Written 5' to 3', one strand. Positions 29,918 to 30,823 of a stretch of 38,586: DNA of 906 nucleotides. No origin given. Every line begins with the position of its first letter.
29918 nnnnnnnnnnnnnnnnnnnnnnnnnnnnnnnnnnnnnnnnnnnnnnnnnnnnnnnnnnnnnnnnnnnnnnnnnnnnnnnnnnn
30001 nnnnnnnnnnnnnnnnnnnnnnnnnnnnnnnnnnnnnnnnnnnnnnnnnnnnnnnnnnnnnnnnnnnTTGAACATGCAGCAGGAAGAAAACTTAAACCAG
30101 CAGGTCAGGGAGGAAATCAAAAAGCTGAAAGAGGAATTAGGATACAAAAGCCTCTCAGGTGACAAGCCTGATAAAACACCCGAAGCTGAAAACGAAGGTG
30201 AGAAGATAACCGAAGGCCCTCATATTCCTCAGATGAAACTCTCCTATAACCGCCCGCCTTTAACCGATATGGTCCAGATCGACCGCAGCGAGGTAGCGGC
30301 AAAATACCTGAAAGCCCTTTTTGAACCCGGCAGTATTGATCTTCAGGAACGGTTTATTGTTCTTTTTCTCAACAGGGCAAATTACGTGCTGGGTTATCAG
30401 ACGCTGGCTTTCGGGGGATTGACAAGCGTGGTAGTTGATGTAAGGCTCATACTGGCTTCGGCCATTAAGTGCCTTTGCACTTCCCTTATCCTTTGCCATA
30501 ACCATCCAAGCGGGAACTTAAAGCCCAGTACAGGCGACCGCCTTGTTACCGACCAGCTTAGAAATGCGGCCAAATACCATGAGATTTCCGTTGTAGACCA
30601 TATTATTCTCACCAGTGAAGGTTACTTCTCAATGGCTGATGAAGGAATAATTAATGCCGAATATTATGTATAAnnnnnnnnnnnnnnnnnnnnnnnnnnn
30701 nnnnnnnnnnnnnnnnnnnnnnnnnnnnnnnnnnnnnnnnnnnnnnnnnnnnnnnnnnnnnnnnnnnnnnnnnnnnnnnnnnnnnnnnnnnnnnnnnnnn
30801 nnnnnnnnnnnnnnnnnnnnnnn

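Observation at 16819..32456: About 16 kb of phage-like genes with a lysis cassette but no recognisable terminase, portal, HK97 capsid or tail genes: a candidate non-tailed, membrane-containing virus or a new kind of mobile element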

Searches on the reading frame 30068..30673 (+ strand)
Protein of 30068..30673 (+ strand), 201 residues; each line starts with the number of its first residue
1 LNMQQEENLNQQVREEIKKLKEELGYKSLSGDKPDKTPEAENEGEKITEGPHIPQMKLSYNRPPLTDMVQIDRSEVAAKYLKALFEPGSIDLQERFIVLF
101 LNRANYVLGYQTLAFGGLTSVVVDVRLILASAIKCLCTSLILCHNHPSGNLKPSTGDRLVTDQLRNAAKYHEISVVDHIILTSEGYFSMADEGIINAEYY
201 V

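Call 7: search_protein_families(library=pfam, max_evalue=0.05, proteins=[window:30068-30673:+])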
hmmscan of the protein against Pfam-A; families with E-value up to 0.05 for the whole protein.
window:30068-30673:+ (201 aa): 1 family
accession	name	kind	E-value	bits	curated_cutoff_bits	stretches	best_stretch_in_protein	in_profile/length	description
PF04002.20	RadC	-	3.7e-35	120.9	22.1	1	72-193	2-120/121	RadC-like JAB domain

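Call 10: search_protein_families(library=phrogs, max_evalue=0.01, proteins=[window:30068-30673:+])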
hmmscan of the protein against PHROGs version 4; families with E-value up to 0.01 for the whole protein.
window:30068-30673:+ (201 aa): 1 family
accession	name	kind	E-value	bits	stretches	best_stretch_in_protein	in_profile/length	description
phrog_10276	-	DNA, RNA and nucleotide metabolism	2.8e-26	93.3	1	68-193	27-151/153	DNA repair protein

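Call 107: search_protein_families(library=padloc, max_evalue=0.001, proteins=[window:30068-30673:+])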
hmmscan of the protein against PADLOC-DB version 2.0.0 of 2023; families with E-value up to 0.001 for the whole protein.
window:30068-30673:+ (201 aa): 0 families
